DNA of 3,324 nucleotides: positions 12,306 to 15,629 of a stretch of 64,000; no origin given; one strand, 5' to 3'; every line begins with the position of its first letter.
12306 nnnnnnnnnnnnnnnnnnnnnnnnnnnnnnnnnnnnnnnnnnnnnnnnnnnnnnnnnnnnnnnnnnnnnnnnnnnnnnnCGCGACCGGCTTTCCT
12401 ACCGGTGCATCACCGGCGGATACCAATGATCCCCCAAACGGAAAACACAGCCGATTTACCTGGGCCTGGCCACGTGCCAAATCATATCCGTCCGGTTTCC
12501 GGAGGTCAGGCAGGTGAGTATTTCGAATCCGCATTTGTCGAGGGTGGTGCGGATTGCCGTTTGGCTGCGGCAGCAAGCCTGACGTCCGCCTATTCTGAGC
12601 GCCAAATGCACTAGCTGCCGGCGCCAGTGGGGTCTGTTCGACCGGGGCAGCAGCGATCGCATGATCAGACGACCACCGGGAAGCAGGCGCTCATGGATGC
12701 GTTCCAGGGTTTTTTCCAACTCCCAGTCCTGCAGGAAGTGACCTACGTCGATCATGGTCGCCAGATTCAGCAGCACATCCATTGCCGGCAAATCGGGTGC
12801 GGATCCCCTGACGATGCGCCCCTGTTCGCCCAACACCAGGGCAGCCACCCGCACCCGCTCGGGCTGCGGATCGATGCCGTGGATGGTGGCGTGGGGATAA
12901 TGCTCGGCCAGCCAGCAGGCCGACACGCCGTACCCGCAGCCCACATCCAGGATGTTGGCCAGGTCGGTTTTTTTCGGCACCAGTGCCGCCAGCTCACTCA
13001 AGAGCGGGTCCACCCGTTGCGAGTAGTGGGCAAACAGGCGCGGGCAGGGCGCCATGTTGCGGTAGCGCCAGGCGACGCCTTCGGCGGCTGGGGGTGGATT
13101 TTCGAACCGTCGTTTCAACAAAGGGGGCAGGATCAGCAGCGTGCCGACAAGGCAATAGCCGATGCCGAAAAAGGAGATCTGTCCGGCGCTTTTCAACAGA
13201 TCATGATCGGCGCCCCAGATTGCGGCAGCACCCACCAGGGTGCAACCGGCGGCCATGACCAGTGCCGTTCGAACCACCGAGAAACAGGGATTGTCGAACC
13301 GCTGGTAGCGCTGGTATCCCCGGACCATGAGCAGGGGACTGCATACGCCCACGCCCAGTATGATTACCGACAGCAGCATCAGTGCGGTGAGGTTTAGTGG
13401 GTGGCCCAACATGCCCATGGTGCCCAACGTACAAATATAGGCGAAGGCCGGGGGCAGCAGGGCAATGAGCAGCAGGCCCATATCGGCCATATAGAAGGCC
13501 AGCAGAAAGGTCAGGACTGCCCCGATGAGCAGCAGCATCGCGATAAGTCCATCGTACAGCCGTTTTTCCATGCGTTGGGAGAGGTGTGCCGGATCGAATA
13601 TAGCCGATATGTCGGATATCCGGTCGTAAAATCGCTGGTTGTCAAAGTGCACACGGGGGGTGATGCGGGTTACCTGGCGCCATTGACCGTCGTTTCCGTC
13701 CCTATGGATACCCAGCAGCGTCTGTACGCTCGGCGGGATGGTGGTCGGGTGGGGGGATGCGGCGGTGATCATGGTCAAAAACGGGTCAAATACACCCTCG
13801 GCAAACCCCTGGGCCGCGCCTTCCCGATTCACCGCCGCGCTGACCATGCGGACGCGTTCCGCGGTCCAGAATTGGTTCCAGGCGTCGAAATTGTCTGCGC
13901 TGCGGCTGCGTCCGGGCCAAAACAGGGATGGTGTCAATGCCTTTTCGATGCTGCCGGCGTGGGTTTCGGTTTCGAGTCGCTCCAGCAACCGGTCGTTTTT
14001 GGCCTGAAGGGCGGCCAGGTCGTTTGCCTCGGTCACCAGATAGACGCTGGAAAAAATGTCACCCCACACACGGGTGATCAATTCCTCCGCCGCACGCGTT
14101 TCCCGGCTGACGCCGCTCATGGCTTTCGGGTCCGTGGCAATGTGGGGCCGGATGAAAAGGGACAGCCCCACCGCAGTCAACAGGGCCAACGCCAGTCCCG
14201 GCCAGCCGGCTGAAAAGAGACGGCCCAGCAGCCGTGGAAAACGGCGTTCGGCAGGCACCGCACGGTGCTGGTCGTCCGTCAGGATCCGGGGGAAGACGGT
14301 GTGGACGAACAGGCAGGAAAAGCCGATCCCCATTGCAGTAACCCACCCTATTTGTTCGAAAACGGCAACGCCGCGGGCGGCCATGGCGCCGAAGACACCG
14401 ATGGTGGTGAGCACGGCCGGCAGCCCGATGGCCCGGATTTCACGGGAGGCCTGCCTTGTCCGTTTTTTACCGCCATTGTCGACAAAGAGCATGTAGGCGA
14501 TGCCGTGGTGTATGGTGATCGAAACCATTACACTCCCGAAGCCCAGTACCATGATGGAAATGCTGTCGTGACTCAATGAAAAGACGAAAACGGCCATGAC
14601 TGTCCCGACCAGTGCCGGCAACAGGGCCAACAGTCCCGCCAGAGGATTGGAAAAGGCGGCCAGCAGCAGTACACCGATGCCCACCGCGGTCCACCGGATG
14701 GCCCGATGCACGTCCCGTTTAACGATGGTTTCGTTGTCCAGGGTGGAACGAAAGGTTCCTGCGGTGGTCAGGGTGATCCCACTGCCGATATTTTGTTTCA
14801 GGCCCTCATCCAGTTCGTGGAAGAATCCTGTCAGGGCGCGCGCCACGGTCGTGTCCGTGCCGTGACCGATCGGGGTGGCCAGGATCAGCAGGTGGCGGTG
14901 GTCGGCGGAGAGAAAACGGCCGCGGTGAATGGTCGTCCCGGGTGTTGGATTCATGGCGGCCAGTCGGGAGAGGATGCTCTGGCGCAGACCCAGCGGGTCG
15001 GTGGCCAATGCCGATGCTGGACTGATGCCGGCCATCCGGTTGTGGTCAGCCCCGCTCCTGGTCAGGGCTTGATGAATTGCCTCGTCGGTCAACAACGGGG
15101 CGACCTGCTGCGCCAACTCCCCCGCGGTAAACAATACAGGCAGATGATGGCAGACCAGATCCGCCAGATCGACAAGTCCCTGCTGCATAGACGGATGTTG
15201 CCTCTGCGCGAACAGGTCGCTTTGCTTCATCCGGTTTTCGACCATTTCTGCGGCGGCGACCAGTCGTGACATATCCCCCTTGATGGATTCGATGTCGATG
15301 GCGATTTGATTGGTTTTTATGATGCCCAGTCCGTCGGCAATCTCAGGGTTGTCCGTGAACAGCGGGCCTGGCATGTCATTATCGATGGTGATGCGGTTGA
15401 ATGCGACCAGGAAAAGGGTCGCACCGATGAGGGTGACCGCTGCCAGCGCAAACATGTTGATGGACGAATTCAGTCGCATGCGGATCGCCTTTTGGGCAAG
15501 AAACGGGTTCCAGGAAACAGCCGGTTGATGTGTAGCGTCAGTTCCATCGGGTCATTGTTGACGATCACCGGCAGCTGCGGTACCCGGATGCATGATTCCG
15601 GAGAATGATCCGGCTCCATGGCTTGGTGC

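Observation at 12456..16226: MMPL-like COG4258 exporter fused to a SAM methyltransferase, co-oriented with plsY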

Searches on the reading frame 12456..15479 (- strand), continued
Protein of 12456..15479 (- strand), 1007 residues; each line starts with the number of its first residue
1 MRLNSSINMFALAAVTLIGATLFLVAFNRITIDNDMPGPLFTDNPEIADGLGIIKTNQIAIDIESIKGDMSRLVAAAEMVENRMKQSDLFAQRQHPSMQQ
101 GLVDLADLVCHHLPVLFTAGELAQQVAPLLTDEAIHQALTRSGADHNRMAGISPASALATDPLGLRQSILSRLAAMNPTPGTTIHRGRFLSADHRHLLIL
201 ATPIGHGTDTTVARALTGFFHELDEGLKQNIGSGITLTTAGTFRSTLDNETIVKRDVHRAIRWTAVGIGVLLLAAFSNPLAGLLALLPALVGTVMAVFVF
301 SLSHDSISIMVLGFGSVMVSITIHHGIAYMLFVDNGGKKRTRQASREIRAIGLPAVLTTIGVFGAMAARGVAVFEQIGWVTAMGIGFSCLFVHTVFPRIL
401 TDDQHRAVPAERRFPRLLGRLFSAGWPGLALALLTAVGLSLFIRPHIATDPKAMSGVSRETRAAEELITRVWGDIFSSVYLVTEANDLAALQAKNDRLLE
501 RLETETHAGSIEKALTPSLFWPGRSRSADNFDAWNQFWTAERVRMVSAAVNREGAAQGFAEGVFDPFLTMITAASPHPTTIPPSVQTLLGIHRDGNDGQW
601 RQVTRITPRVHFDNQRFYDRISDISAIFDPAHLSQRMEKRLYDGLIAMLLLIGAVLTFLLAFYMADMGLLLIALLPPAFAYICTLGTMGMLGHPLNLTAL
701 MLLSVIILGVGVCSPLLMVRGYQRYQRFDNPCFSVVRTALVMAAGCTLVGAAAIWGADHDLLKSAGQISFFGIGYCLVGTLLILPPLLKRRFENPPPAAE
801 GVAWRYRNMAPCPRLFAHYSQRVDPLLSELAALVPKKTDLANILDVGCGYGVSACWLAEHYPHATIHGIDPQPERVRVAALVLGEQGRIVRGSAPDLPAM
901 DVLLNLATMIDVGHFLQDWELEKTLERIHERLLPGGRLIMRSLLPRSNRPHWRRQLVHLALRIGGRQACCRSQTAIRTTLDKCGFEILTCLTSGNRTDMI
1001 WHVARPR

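Call 82: find_encoding_contigs(protein=P0026, flank=10000, max_places=1)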
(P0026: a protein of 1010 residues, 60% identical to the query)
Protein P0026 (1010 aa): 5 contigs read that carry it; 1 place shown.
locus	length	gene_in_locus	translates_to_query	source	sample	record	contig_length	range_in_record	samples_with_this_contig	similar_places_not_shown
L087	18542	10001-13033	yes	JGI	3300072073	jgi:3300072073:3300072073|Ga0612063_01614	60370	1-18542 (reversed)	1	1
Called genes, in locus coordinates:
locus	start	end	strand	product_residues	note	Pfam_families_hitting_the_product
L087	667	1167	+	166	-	PF00072:Response_reg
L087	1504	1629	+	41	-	-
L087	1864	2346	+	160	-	-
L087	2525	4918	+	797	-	PF00989:PAS (faint), PF13188:PAS_8 (faint), PF08447:PAS_3, PF08448:PAS_4, PF13426:PAS_9, PF02518:HATPase_c, PF00072:Response_reg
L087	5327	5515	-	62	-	PF10133:CooT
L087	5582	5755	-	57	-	-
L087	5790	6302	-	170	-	PF13174:TPR_6 (faint), PF13181:TPR_8 (faint), PF21033:RMD1-3 (faint), PF13432:TPR_16 (weak), PF14559:TPR_19 (weak), PF00515:TPR_1 (weak), PF07719:TPR_2 (weak), PF13414:TPR_11 (weak), +5 more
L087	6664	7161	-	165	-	PF09537:DUF2383 (weak), PF13668:Ferritin_2, PF02915:Rubrerythrin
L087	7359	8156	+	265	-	PF01325:Fe_dep_repress, PF02742:Fe_dep_repr_C, PF04023:FeoA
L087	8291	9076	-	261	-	PF01048:PNP_UDP_1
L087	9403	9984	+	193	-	PF02660:G3P_acyltransf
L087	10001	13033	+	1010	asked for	PF13489:Methyltransf_23, PF08241:Methyltransf_11, PF08242:Methyltransf_12, PF13649:Methyltransf_25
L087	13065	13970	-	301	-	PF00892:EamA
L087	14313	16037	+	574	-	PF00501:AMP-binding, PF00111:Fer2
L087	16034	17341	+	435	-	PF17651:Raco_middle, PF14574:RACo_C_ter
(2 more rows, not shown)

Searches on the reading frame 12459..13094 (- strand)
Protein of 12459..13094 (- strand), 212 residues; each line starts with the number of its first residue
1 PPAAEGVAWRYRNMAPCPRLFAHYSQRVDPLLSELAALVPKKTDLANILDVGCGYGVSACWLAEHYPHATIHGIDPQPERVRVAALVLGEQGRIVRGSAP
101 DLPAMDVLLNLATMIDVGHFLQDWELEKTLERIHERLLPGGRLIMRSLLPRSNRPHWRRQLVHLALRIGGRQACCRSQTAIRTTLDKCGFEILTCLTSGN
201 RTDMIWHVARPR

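Call 61: predict_structure(alignment_id=A3)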
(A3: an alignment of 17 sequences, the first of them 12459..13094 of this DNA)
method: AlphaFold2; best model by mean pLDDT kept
length: 212 residues; sequences in the alignment: 17
mean_pLDDT: 87.2   pTM: 0.85
mean pLDDT of the five models: 87.2, 86.8, 86.1, 85.8, 77.8
residues with pLDDT >= 90: 126; 70-90: 59; 50-70: 24; < 50: 3
segments of 3 or more residues with pLDDT < 50: 1-3
pLDDT, mean of each block of 10 residues (from residue 1): 64 89 84 90 89 93 92 95 95 94 91 91 95 95 92 59 62 82 97 90 89 95
secondary structure, 60 per line:
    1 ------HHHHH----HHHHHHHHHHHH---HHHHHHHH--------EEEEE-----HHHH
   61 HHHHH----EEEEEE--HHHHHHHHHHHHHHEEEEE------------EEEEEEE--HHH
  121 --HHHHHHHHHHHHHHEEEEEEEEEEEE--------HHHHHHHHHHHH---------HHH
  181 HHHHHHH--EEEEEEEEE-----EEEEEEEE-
elements in order: H7-11 H16-27 H31-38 E47-51 H57-65 E70-75 H78-91 E92-96 E109-115 H123-136 E137-148 H157-168 H178-187 E190-198 E204-211
